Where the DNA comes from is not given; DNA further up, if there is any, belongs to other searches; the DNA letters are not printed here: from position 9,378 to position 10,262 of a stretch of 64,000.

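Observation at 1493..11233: Self-contained oxygenase-fed, cobalamin-dependent demethylation system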

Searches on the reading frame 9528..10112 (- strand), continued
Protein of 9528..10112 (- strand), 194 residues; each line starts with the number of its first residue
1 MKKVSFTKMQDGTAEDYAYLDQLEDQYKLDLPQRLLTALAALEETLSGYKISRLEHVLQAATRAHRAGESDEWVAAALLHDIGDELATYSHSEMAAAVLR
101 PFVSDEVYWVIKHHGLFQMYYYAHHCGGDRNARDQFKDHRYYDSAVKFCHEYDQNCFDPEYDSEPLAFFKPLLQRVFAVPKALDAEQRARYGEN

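Call 82: search_protein_families(library=ncbifam, proteins=[L001:5499-7991:+, L047:5950-7497:+, L047:7529-9943:+, L047:13307-14491:+, L047:14491-15669:+, L028:3678-4805:+, L028:2347-3555:+], max_evalue=1e-10)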
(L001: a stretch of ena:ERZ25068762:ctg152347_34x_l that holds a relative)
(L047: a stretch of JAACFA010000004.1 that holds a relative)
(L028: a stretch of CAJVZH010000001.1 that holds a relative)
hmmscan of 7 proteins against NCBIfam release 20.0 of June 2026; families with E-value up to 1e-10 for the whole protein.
L001:5499-7991:+ (830 aa): 13 families
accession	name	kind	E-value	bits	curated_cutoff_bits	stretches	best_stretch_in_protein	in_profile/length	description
TIGR01372.1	soxA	subfamily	1.8e-49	168.4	1164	1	433-825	605-993/996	sarcosine oxidase subunit alpha family protein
NF001567.0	PRK00389.1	subfamily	1.2e-38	133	300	1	483-821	32-355/359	glycine cleavage system aminomethyltransferase GcvT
TIGR00528.1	gcvT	equivalog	6.3e-30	104.3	235.85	1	486-815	33-356/362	glycine cleavage system aminomethyltransferase GcvT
NF053776.1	TmaoDeMthMsil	equivalog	2.2e-29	102.6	1100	1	485-827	418-762/763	trimethylamine N-oxide demethylase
NF010093.0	PRK13579.1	equivalog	1.4e-24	86.6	459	1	434-815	8-360/371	glycine cleavage system aminomethyltransferase GcvT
TIGR02352.1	thiamin_ThiO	equivalog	3.6e-23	82.2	250.8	1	8-229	2-216/351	glycine oxidase ThiO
TIGR01373.1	soxB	subfamily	2.1e-21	76.3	529.45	1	2-389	28-389/407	sarcosine oxidase subunit beta family protein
NF001933.0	PRK00711.1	subfamily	2.6e-21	76.1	383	0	63-232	111-269/429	D-amino acid dehydrogenase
NF008425.0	PRK11259.1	equivalog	2.4e-20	72.8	257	1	2-399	2-375/377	N-methyl-L-tryptophan oxidase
TIGR03377.1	glycerol3P_GlpA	equivalog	9.5e-14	50.8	552.8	0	108-232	101-216/530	anaerobic glycerol-3-phosphate dehydrogenase subunit GlpA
TIGR01377.1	soxA_mon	subfamily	3.8e-13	48.9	479.65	1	7-399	3-375/381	amino oxidase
NF009133.0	PRK12486.1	equivalog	3.4e-12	46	410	1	490-814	49-364/369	dimethylsulfoniopropionate demethylase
TIGR03364.1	HpnW_proposed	hypoth_equivalog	3.8e-12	45.9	285.1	1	7-208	3-192/365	TIGR03364 family FAD-dependent oxidoreductase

L047:5950-7497:+ (515 aa): 1 family
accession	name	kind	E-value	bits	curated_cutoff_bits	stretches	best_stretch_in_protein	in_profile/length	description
TIGR02369.2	trimeth_pyl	equivalog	2e-104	349.7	525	1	37-500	5-463/469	[trimethylamine--corrinoid protein] Co-methyltransferase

L047:7529-9943:+ (804 aa): 14 families
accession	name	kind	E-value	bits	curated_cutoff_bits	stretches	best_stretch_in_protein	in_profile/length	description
TIGR01372.1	soxA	subfamily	2.2e-49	168.1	1164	1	417-800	605-992/996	sarcosine oxidase subunit alpha family protein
NF001567.0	PRK00389.1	subfamily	2.8e-43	148.3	300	1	467-778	33-338/359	glycine cleavage system aminomethyltransferase GcvT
NF053776.1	TmaoDeMthMsil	equivalog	6.3e-37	127.5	1100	1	468-783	418-739/763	trimethylamine N-oxide demethylase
TIGR00528.1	gcvT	equivalog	1.5e-35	122.8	235.85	1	466-779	30-344/362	glycine cleavage system aminomethyltransferase GcvT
NF009133.0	PRK12486.1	equivalog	1.7e-25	89.8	410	1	466-789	42-363/369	dimethylsulfoniopropionate demethylase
TIGR02352.1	thiamin_ThiO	equivalog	3.7e-24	85.5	250.8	1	7-220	1-219/351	glycine oxidase ThiO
NF010093.0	PRK13579.1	equivalog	3.9e-24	85.1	459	1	422-779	12-348/371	glycine cleavage system aminomethyltransferase GcvT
TIGR01373.1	soxB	subfamily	1.9e-18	66.5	529.45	1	2-383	28-399/407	sarcosine oxidase subunit beta family protein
NF008425.0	PRK11259.1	equivalog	4.5e-18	65.4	257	1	3-211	3-208/377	N-methyl-L-tryptophan oxidase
TIGR03377.1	glycerol3P_GlpA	equivalog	7.3e-16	57.8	552.8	1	7-223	2-219/530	anaerobic glycerol-3-phosphate dehydrogenase subunit GlpA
NF033460.1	glycerol3P_ox_II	equivalog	3.7e-15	56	460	1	7-235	4-236/361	type 2 glycerol-3-phosphate oxidase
TIGR03364.1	HpnW_proposed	hypoth_equivalog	1.4e-11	44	285.1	1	6-204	2-193/365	TIGR03364 family FAD-dependent oxidoreductase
NF047633.1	SyrngDmethDesA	equivalog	4.7e-11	41.8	800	0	471-670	39-247/453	syringate O-demethylase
TIGR01377.1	soxA_mon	subfamily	9.2e-11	41.1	479.65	0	7-226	3-218/381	amino oxidase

L047:13307-14491:+ (394 aa): 19 families
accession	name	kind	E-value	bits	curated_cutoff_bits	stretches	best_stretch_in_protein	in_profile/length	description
NF006058.0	PRK08206.1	equivalog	5.1e-151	502.7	276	1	14-393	8-394/402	diaminopropionate ammonia-lyase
TIGR03528.1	2_3_DAP_am_ly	equivalog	5.2e-101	338.1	532.25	1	23-392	14-393/396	diaminopropionate ammonia-lyase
TIGR01747.1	diampropi_NH3ly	subfamily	2.7e-91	306.2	274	1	33-392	5-374/376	diaminopropionate ammonia-lyase family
NF006390.0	PRK08639.1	equivalog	1.1e-24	87.3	421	1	124-350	74-294/418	threonine ammonia-lyase IlvA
NF004771.0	PRK06110.1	equivalog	5.8e-22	78.2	317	1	125-360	73-293/323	threonine dehydratase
TIGR02079.1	THD1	equivalog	8.9e-22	77.4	440.55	1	125-352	66-288/410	threonine ammonia-lyase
NF005292.0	PRK06815.1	equivalog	3.1e-21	75.8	371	1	126-352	72-287/320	threonine/serine dehydratase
NF006674.0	PRK09224.1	subfamily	3.2e-20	72.3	577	1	126-358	76-299/508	threonine ammonia-lyase IlvA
NF006094.0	PRK08246.1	subfamily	8.1e-20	71.4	331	1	122-337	67-267/310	serine/threonine dehydratase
TIGR01124.1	ilvA_2Cterm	equivalog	2.2e-19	69.4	411.3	1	126-358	68-291/499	threonine ammonia-lyase, biosynthetic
NF005680.0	PRK07476.1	equivalog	6.3e-16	58.2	413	1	125-357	74-294/326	hydroxyectoine utilization dehydratase EutB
NF009130.0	PRK12483.1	subfamily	6.7e-15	54.6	801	1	127-351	89-304/521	threonine ammonia-lyase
NF005147.0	PRK06608.1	equivalog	8.2e-15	54.4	380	1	126-326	76-263/339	serine/threonine dehydratase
NF004996.0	PRK06381.1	equivalog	2.3e-14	53.1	266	1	126-283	66-221/319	threonine synthase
TIGR01127.1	ilvA_1Cterm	equivalog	3.2e-14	52.7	378.75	1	128-355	53-267/380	threonine ammonia-lyase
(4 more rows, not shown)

L047:14491-15669:+ (392 aa): 10 families
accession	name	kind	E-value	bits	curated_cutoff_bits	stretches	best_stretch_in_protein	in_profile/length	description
NF040821.1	dipep_PepQ_Arch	equivalog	5.5e-34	117.7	630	1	117-381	80-341/346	Xaa-Pro dipeptidase PepQ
NF007310.0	PRK09795.1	equivalog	2.8e-25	88.9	393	1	156-379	121-349/361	aminopeptidase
NF038259.1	ectoine_DoeA_2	exception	3.1e-22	78.8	575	1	8-376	7-374/386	ectoine hydrolase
TIGR00500.1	met_pdase_I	equivalog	1.5e-20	73.8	171.35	1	161-370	2-219/247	type I methionyl aminopeptidase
NF011173.0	PRK14575.1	equivalog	7e-18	64.8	850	1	141-381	157-398/406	putative peptidase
NF011720.0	PRK15173.1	subfamily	7.4e-18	64.6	420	1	142-381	95-335/343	peptidase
NF011174.0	PRK14576.1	subfamily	3.6e-16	59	487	1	145-380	160-396/405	putative endopeptidase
NF008970.0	PRK12318.1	equivalog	1.3e-15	57.4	267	1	162-367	43-257/291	methionyl aminopeptidase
TIGR02993.1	ectoine_eutD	equivalog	2.5e-14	53.2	613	1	9-380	5-382/391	ectoine hydrolase DoeA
NF008131.0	PRK10879.1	equivalog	1.6e-13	50.3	465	0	148-301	159-313/438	Xaa-Pro aminopeptidase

L028:3678-4805:+ (375 aa): 14 families
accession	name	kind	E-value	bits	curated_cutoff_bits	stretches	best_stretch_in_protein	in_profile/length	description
NF058606.1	GlBtMonoRdsGbcB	equivalog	7e-109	364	500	1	23-374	9-361/362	glycine betaine monooxygenase reductase subunit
TIGR02160.1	PA_CoA_Oxy5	hypoth_equivalog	2.6e-52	177.8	420.8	1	39-372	13-347/352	1,2-phenylacetyl-CoA epoxidase subunit PaaE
NF007964.0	PRK10684.1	equivalog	2.8e-51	174.4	383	1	33-373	15-332/333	NADH oxidoreductase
NF040810.1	BenC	equivalog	3.9e-38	131.4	430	2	40-260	117-330/333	benzoate 1,2-dioxygenase electron transfer component BenC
NF009805.0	PRK13289.1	equivalog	1.6e-33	116.2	432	1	34-262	161-394/399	NO-inducible flavohemoprotein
NF008822.0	PRK11872.1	equivalog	1.6e-29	103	402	1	36-260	117-335/341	anthranilate 1,2-dioxygenase electron transfer component AntC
NF045803.1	MethMoxFADbindMmoC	equivalog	1.9e-29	102.5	500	1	23-260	107-340/343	aromatic/alkene monooxygenase hydroxylase FAD-binding subunit MmoC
TIGR02008.1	fdx_plant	subfamily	1.6e-17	63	81.15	1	290-373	2-88/97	ferredoxin [2Fe-2S]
NF004317.0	PRK05713.1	equivalog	2.8e-16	59.6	338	0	299-373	8-82/312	iron-sulfur-binding ferredoxin reductase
NF000796.0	PRK00054.1-1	equivalog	3.9e-14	52.5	224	1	31-245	7-189/254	dihydroorotate dehydrogenase electron transfer subunit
NF007985.1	PRK10713.1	equivalog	1e-12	47.4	75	1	293-375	1-81/81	class I ribonucleotide reductase maintenance protein YfaE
TIGR01941.1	nqrF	equivalog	2.5e-12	46.4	295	0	74-252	205-395/405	NADH:ubiquinone reductase (Na(+)-transporting) subunit F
NF041393.1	Frdxn_Halo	equivalog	1.9e-11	43.9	150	1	304-372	42-111/128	ferredoxin Fer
NF005963.0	PRK08051.1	equivalog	6.8e-11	41.9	230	0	43-240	17-209/233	NAD(P)H-flavin reductase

L028:2347-3555:+ (402 aa): 5 families
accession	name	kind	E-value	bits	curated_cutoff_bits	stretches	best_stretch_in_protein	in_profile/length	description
NF040821.1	dipep_PepQ_Arch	equivalog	4.3e-26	91.7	630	1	29-390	4-340/346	Xaa-Pro dipeptidase PepQ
NF038259.1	ectoine_DoeA_2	exception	9e-23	80.6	575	1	18-385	8-373/386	ectoine hydrolase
NF007310.0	PRK09795.1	equivalog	1.7e-19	69.8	393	1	28-385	4-345/361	aminopeptidase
TIGR02993.1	ectoine_eutD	equivalog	1e-15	57.8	613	1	17-356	4-353/391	ectoine hydrolase DoeA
TIGR00500.1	met_pdase_I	equivalog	1.9e-14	53.8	171.35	1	156-364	2-207/247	type I methionyl aminopeptidase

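Call 99: search_protein_representatives(protein=window:9528-10112:-)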
Query: 194 residues. Proteins with E-value up to 0.001 (for the whole library): 2000; up to 1e-10: 1088; up to 1e-30: 189. The best 150 are listed.
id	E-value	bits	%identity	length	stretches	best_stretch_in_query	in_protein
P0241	2.5e-66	239.4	61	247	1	4-177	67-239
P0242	1.1e-61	224.3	57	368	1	3-180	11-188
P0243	6.3e-60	218.5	57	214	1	1-171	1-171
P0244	2.1e-57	210.4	53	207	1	1-179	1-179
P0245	4.2e-57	209.3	52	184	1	1-180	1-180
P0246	1.4e-55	204.4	54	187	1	9-178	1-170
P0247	7.7e-54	198.7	63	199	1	4-145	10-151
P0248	2.6e-53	196.9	47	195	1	4-178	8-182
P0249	2.2e-52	193.9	48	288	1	1-189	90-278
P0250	1.3e-50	188.2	49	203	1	6-179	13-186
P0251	1.6e-50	187.9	54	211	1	1-162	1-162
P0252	5.1e-50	186.2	48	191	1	4-179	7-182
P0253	6.2e-50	186.0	48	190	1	4-178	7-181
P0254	2.3e-49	184.1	47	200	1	2-178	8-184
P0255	1.6e-47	178.1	46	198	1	3-181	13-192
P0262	6.3e-45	169.6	50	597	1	2-178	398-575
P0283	4.8e-41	157.0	45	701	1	4-178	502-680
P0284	7.7e-41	156.3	43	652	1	3-178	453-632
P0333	1.1e-35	139.5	45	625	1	33-178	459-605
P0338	3.4e-35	137.9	45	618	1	29-180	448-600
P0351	2.2e-34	135.2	45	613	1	43-179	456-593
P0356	2.6e-34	135.0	37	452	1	4-178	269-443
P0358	4.0e-34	134.4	48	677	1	4-179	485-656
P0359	5.1e-34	134.1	42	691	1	9-181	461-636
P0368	1.7e-33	132.3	45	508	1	23-177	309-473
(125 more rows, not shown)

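Call 100: search_protein_families(library=pfam, proteins=[P0262, P0283, P0284, P0333, P0338, P0351, P0358, P0359, P0356, P0368], max_evalue=0.001)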
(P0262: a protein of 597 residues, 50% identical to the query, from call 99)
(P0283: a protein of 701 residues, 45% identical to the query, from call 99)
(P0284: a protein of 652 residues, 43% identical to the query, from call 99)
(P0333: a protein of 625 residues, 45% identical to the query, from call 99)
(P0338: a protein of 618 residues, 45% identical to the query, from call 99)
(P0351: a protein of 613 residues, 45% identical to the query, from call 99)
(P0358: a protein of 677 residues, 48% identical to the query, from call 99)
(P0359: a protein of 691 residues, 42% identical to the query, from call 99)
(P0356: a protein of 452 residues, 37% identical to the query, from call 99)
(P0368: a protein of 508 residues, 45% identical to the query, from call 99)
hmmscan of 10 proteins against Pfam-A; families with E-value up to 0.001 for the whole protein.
P0262 (597 aa): 3 families
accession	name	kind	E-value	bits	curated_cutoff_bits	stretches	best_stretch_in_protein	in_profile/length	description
PF02668.22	TauD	-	2e-37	130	27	1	61-285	27-267/267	Taurine catabolism dioxygenase TauD, TfdA family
PF08943.16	CsiD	-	7.6e-06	25.8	27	1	122-275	137-279/294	CsiD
PF01966.28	HD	-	1.1e-05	26.2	22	1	451-521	2-94/116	HD domain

P0283 (701 aa): 2 families
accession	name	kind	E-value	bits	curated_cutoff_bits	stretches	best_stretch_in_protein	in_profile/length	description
PF02668.22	TauD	-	1.1e-30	107.9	27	1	150-416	7-267/267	Taurine catabolism dioxygenase TauD, TfdA family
PF01966.28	HD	-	8.1e-07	29.8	22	1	558-626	4-93/116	HD domain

P0284 (652 aa): 3 families
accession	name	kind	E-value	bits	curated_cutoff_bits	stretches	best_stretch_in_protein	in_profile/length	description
PF02668.22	TauD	-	1e-24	88.3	27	1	169-422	23-267/267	Taurine catabolism dioxygenase TauD, TfdA family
PF01966.28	HD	-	2.7e-08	34.5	22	1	508-574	2-92/116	HD domain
PF06155.17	GBBH-like_N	-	2.7e-05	25.2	22.8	1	55-123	15-84/85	Gamma-butyrobetaine hydroxylase-like, N-terminal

P0333 (625 aa): 2 families
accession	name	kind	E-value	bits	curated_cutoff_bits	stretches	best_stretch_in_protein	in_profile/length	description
PF02668.22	TauD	-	4.9e-30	105.8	27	1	146-379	24-267/267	Taurine catabolism dioxygenase TauD, TfdA family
PF01966.28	HD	-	3.4e-06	27.7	22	1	481-545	2-90/116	HD domain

P0338 (618 aa): 1 family
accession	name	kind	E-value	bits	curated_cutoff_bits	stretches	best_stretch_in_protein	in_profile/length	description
PF02668.22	TauD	-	1.6e-26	94.3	27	1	136-400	13-267/267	Taurine catabolism dioxygenase TauD, TfdA family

P0351 (613 aa): 2 families
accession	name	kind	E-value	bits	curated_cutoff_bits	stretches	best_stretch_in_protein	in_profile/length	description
PF02668.22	TauD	-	4.6e-21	76.3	27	1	84-369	11-267/267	Taurine catabolism dioxygenase TauD, TfdA family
PF01966.28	HD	-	7.5e-05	23.4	22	1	467-531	2-90/116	HD domain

P0358 (677 aa): 3 families
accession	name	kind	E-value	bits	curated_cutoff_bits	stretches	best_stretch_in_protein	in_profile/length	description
PF02668.22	TauD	-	1.9e-40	139.9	27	1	168-408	15-267/267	Taurine catabolism dioxygenase TauD, TfdA family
PF06155.17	GBBH-like_N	-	1.5e-17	64.5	22.8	1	48-133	5-84/85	Gamma-butyrobetaine hydroxylase-like, N-terminal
PF01966.28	HD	-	6.2e-06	26.9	22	1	540-606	2-92/116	HD domain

P0359 (691 aa): 1 family
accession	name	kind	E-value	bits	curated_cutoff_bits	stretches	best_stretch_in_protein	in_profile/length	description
PF02668.22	TauD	-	3e-25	90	27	1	169-428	22-267/267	Taurine catabolism dioxygenase TauD, TfdA family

P0356 (452 aa): 2 families
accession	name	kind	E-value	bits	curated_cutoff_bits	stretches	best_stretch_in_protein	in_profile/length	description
PF01370.27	Epimerase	-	9.9e-10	38.7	20.9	1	4-186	2-174/240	NAD dependent epimerase/dehydratase family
PF13460.12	NAD_binding_10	-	9.6e-09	35.8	27.2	1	7-217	1-183/184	NAD(P)H-binding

P0368 (508 aa): 2 families
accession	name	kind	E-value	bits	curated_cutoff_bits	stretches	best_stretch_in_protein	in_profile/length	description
PF04116.19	FA_hydroxylase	-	6.8e-18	65.8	31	1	115-258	2-132/132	Fatty acid hydroxylase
PF01966.28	HD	-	0.00081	20.1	22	0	346-412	2-92/116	HD domain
